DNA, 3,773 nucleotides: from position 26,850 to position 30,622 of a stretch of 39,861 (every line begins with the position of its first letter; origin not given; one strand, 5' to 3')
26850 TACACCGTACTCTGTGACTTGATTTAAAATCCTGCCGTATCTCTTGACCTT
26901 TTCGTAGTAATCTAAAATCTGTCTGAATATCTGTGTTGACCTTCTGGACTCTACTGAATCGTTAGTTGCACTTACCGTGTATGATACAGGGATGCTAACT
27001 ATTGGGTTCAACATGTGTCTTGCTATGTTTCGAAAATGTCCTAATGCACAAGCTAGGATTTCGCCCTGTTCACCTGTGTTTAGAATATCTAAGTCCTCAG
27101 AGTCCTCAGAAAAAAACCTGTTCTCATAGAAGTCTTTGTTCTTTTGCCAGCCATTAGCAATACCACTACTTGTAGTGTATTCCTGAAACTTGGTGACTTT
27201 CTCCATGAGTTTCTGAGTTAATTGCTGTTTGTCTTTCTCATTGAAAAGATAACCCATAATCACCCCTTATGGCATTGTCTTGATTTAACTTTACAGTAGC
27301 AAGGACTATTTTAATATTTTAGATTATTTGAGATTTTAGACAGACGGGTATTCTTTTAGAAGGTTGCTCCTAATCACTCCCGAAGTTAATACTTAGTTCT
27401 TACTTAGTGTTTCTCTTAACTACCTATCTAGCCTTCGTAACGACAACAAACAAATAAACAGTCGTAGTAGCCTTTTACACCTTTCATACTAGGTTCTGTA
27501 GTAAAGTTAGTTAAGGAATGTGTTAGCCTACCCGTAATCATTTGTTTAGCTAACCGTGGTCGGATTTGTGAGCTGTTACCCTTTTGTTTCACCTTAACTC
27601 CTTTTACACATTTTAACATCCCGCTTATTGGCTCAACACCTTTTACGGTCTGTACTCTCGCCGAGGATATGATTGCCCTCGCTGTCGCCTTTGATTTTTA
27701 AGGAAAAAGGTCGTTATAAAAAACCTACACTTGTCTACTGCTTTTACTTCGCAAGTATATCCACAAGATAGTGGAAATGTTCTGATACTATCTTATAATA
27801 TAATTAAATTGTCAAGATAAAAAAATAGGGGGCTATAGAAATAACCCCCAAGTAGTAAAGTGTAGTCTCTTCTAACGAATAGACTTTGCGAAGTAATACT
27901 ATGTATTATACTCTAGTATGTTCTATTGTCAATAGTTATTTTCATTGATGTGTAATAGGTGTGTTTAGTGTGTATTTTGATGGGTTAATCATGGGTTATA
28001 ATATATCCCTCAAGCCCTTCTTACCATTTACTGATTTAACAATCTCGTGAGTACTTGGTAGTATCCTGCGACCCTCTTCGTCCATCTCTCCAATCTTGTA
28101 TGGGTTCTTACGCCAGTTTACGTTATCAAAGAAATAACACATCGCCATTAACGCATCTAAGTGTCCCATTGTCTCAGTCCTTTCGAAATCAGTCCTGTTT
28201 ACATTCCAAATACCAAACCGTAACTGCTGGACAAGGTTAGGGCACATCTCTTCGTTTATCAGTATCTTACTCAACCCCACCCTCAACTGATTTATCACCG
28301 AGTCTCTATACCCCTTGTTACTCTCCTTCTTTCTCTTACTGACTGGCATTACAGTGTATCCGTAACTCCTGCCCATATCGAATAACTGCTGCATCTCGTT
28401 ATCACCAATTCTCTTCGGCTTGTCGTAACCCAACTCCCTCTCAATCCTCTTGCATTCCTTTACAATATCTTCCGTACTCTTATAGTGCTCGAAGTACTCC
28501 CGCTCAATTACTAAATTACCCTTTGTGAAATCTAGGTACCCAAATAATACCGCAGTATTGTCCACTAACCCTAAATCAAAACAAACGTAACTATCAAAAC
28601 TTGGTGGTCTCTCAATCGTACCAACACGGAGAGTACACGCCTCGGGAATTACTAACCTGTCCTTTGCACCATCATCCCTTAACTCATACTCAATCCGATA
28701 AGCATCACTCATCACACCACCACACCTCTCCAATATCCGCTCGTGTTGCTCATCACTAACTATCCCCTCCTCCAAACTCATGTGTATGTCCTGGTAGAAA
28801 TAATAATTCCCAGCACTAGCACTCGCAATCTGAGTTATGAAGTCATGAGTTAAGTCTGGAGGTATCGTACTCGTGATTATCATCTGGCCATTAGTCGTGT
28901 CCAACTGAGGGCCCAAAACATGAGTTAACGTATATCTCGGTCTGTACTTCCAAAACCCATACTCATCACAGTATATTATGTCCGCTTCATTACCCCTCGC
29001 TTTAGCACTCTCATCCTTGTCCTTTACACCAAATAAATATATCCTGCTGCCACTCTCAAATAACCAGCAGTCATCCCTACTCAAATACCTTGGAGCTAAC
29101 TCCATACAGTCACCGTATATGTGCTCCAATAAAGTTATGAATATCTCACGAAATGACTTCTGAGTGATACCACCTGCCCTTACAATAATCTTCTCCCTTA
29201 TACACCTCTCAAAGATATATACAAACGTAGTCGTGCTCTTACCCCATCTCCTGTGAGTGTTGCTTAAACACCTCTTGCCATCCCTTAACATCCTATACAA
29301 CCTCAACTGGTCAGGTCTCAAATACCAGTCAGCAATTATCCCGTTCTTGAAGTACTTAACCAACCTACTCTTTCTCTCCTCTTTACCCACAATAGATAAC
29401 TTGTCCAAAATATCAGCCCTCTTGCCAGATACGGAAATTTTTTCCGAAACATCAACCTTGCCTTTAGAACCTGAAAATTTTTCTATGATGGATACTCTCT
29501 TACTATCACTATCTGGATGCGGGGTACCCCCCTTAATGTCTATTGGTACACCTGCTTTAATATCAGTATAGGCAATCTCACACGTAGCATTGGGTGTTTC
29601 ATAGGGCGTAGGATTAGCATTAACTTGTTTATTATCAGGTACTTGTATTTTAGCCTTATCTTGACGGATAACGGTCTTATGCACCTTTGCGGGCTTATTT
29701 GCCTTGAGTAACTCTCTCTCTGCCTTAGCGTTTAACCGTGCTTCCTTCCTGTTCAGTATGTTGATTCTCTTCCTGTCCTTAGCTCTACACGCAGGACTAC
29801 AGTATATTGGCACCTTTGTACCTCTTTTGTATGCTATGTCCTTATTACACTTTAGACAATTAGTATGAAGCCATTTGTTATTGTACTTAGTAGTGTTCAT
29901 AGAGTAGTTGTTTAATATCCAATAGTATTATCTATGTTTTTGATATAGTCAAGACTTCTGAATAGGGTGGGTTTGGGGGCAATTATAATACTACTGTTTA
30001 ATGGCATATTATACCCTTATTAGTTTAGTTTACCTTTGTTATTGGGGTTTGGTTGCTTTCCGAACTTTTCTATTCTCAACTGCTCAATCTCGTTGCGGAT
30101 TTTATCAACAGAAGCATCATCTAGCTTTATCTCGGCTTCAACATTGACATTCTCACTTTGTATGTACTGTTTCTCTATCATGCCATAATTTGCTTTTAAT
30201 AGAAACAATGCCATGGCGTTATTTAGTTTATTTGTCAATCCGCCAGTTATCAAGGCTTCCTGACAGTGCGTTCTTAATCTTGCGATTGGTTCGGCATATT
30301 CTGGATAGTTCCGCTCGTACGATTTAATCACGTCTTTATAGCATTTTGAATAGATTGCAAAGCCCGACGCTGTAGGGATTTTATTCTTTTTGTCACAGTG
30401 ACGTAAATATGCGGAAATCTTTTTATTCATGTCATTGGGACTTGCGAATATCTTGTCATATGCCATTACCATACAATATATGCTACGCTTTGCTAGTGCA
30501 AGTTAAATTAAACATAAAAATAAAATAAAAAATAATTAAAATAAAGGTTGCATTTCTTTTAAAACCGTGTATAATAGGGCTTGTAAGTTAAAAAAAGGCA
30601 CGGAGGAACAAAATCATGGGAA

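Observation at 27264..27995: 730-bp non-coding island between terL and portal in an otherwise gap-free genome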

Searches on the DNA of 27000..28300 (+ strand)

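Call 4: search_rna_families(source=window, start=27000, end=28300, threshold=evalue, max_evalue=10, show_alignments=3)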
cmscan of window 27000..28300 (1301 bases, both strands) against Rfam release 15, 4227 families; matches with E-value up to 10: 8.
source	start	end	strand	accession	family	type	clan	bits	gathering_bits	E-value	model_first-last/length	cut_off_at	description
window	27722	27860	-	RF04318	idnO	Cis-reg;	-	17.8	100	7.9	1-206/206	no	idnO ncRNA motif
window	27210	27323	-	RF04329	snoMe18S-C1367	Gene; snRNA; snoRNA; CD-box;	-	17.6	101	3.1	1-110/110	no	Drosophila C/D box small nucleolar RNA snoMe18S-C1367 family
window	27813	27885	-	RF00519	suhB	Gene; sRNA;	CL00108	15.8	41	2.8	1-77/77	no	Makes More Granules Regulator RNA (mmgR)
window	27342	27518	-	RF01849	alpha_tmRNA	Gene;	CL00001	15.4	50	0.03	1-355/355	no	Alphaproteobacteria transfer-messenger RNA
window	27128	27147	+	RF00489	ctRNA_p42d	Gene; antisense;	-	15.1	50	7.3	1-46/46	no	ctRNA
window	27957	28010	-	RF01089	PK-repBA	Cis-reg;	-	14.6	45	3.5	1-124/124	no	Pseudoknot of the regulatory region of the repBA gene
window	27770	27829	-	RF01849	alpha_tmRNA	Gene;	CL00001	13.1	50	0.15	1-355/355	no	Alphaproteobacteria transfer-messenger RNA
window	27050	27280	+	RF01946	KCNQ1OT1_1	Gene; lncRNA;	-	7.2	70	2.8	224-464/464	no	KCNQ1 overlapping transcript 1 conserved region 1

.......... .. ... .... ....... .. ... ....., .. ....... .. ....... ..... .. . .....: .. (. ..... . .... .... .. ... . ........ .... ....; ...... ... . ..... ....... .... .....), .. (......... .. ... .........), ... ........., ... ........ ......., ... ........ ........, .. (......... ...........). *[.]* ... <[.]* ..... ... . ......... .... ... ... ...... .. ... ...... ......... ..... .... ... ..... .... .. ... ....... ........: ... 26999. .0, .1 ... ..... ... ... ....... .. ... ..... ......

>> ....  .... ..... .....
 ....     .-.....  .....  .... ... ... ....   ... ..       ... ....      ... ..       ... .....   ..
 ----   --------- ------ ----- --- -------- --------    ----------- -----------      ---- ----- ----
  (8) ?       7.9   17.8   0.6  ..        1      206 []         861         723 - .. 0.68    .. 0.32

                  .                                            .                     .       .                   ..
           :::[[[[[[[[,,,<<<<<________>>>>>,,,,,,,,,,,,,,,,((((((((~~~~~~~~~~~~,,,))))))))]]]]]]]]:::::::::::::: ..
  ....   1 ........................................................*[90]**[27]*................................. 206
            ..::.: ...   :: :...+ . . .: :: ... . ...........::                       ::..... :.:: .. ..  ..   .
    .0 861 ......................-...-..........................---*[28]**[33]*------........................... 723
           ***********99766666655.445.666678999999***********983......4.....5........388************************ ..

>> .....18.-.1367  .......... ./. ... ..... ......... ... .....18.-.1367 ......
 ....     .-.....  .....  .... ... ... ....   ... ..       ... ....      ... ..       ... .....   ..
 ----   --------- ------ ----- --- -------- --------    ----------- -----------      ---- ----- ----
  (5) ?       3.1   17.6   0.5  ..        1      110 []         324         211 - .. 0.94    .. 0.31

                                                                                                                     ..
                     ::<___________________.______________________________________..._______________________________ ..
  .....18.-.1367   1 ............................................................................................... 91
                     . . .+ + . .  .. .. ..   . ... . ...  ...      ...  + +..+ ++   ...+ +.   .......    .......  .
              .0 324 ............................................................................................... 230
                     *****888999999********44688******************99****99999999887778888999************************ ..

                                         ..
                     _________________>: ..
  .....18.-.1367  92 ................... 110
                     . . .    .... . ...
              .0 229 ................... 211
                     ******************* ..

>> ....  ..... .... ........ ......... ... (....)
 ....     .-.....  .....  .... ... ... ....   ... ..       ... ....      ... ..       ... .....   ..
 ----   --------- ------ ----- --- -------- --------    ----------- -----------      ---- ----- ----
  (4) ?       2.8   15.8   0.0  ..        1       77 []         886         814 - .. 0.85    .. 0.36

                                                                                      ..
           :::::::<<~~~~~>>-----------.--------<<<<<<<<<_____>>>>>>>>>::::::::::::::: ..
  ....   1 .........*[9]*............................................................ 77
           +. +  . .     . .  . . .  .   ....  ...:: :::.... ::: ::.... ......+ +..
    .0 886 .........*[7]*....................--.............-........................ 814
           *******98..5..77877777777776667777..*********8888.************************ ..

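Call 8: search_dna_similar(query=window:27000-28300:+, collection=phages, mode=distant, max_rows=30)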
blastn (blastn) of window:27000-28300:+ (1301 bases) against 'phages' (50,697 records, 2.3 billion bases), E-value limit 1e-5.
No match.

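Call 72: search_dna_similar(query=window:27264-28001:+, collection=plasmids, mode=distant, max_evalue=0.01)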
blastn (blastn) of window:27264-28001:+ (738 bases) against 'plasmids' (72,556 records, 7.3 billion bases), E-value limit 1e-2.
No match.

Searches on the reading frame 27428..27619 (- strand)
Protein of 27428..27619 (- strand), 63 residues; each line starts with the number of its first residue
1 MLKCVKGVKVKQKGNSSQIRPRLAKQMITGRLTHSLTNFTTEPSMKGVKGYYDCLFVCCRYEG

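Call 7: search_protein_families(library=pfam, proteins=[window:27428-27619:-], max_evalue=0.01)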
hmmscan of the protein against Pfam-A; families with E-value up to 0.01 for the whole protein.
window:27428-27619:- (63 aa): 0 families

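Call 36: find_related_loci(query=window:27428-27619:-, collection=viral_contigs, flank=5000)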
Query window:27428-27619:- (63 aa) in viral_contigs; peptide patterns used: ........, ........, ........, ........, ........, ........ (x = any residue, [..] = any of these).
11 stretches matched a pattern, but none encodes a relative of the query by tblastn (E <= 1e-3).

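Call 54: search_protein_representatives(protein=window:27428-27619:-)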
Query: 63 residues. Proteins with E-value up to 0.001 (for the whole library): 2; up to 1e-10: 1; up to 1e-30: 1. The best 2 are listed.
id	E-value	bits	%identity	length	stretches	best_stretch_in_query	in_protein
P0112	1.0e-36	138.9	100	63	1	1-63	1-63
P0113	1.5e-06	44.0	37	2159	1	32-58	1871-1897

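Call 56: list_cluster_members(proteins=[P0112, P0001])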
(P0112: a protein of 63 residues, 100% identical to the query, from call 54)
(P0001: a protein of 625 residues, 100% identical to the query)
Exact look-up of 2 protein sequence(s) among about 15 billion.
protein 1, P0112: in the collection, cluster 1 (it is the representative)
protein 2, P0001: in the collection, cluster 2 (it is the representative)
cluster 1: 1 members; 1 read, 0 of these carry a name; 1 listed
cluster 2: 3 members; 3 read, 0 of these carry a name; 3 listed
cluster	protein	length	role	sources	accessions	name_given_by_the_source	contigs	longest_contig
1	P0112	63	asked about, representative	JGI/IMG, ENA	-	-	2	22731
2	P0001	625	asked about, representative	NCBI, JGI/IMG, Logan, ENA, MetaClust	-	-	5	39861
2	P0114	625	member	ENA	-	-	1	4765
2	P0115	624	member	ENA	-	-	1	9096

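Call 57: find_encoding_contigs(protein=P0114, flank=5000, max_places=5)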
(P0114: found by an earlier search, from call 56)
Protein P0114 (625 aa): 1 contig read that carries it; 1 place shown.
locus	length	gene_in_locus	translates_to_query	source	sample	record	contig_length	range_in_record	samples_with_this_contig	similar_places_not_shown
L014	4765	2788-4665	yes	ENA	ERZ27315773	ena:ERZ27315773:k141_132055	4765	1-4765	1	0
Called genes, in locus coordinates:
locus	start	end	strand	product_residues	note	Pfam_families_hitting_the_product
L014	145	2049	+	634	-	-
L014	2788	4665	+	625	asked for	-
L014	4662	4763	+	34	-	?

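Call 80: predict_structure(protein=window:27428-27619:-)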
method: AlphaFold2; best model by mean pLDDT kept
length: 63 residues; sequences in the alignment: 1
mean_pLDDT: 57.9   pTM: 0.38
mean pLDDT of the five models: 57.9, 55.0, 53.4, 52.1, 41.1
residues with pLDDT >= 90: 0; 70-90: 10; 50-70: 40; < 50: 13
segments of 3 or more residues with pLDDT < 50: 38-47
pLDDT, mean of each block of 10 residues (from residue 1): 70 58 53 51 47 67 64
secondary structure, 60 per line:
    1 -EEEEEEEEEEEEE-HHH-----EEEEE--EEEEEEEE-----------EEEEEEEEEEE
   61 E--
elements in order: E2-14 E24-28 E31-38 E50-61

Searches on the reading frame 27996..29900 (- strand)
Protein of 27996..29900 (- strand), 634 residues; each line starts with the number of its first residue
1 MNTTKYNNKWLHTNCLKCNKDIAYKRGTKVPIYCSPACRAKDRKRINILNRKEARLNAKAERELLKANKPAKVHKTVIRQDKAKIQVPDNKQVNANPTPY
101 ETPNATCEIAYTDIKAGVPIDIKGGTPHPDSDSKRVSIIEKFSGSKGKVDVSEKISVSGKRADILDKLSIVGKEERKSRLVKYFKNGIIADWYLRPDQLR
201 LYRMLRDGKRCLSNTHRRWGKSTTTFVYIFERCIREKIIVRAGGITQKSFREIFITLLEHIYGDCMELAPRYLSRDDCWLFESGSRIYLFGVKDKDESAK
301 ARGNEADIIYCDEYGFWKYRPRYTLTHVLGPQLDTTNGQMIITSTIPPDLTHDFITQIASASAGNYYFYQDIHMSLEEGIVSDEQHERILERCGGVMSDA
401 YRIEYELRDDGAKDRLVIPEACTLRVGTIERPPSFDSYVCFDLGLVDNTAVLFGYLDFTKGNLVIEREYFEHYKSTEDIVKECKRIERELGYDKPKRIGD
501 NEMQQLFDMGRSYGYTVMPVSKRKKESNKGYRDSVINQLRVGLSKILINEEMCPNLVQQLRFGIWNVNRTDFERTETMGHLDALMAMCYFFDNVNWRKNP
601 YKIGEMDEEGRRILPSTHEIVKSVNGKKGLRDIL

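Call 7: search_protein_families(library=pfam, proteins=[window:27996-29900:-], max_evalue=0.01)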
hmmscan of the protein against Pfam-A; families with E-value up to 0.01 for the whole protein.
window:27996-29900:- (634 aa): 2 families
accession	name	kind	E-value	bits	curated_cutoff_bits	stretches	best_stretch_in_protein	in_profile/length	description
PF03237.21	Terminase_6N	-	4.2e-05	23.7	22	1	274-364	66-152/215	Terminase large subunit, T4likevirus-type, N-terminal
PF12855.13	Ecl1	-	0.0046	18.5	28.3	1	15-62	8-52/170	TORC1 inhibitor Ecl family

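Call 11: find_related_loci(query=window:27996-29900:-, collection=viral_contigs, flank=6000)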
Query window:27996-29900:- (634 aa) in viral_contigs; peptide patterns used: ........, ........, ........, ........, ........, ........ (x = any residue, [..] = any of these).
8 stretches matched a pattern; 1 encode a relative of the query (tblastn E <= 1e-3); 1 distinct loci.
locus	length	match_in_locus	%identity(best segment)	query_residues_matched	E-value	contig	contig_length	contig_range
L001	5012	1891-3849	84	1-634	0e+0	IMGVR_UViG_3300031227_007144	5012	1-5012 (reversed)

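Call 31: find_homologous_proteins(query=window:27996-29900:-, max_evalue=1e-20)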
Query window:27996-29900:- (634 aa): 57 proteins with E <= 1e-20 among 8000 candidates.
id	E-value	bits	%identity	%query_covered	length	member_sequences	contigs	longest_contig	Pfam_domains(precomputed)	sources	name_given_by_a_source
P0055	0.0e+0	1475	100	100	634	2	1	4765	-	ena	-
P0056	0.0e+0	1250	84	100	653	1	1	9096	-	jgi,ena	-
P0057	8.7e-148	512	52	71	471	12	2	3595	PF03237.22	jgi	jgi:hypothetical protein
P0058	8.3e-137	475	52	66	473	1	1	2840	PF03237.22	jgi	jgi:hypothetical protein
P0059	4.2e-135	470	53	66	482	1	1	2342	-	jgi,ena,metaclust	metaclust:\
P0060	2.2e-134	467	50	71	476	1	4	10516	-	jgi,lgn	-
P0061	1.7e-132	461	51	67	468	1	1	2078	PF03237.22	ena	-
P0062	2.5e-132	461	48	71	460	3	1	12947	-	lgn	-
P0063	2.6e-132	461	51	66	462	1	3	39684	PF03237.22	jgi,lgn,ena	-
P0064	2.0e-131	458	49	69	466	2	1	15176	-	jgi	jgi:hypothetical protein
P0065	2.0e-131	458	52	66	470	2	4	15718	-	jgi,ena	-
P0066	3.8e-131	457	52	66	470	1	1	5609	-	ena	-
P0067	6.4e-131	456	47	71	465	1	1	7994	PF03237.22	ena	-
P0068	7.3e-131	456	51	66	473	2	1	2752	-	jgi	-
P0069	3.1e-129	450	49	66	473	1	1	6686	PF03237.22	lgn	-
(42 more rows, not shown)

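Call 33: find_encoding_contigs(protein=P0056, flank=5000, max_places=4)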
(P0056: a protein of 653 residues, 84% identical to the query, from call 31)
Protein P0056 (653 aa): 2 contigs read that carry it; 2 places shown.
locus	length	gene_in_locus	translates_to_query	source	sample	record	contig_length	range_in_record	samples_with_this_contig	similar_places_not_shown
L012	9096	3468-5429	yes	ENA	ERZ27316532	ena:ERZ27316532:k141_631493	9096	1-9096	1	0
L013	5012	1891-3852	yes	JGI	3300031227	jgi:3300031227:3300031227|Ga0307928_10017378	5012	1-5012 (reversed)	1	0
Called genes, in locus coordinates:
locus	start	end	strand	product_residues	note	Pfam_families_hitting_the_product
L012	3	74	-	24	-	?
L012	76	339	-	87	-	-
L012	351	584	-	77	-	-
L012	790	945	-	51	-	-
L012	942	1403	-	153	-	-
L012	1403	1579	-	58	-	-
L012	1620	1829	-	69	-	-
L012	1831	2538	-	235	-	PF12705:PDDEXK_1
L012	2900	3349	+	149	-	PF16677:GP3_package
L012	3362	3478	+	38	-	-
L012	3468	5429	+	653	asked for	-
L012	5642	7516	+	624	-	-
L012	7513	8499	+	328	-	-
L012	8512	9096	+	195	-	?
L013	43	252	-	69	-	-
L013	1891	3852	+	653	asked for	-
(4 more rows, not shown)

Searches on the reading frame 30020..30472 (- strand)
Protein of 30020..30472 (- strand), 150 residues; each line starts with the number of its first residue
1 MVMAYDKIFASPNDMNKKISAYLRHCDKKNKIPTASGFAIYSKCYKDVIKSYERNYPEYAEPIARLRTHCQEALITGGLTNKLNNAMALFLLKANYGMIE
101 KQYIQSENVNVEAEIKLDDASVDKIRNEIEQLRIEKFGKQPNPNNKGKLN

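Call 7: search_protein_families(library=pfam, proteins=[window:30020-30472:-], max_evalue=0.01)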
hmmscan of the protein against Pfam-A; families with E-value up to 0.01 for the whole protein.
window:30020-30472:- (150 aa): 1 family
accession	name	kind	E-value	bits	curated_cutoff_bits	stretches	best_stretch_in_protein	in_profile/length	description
PF16677.11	GP3_package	-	2.3e-13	50.7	29.4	1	6-103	3-104/105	DNA-packaging protein gp3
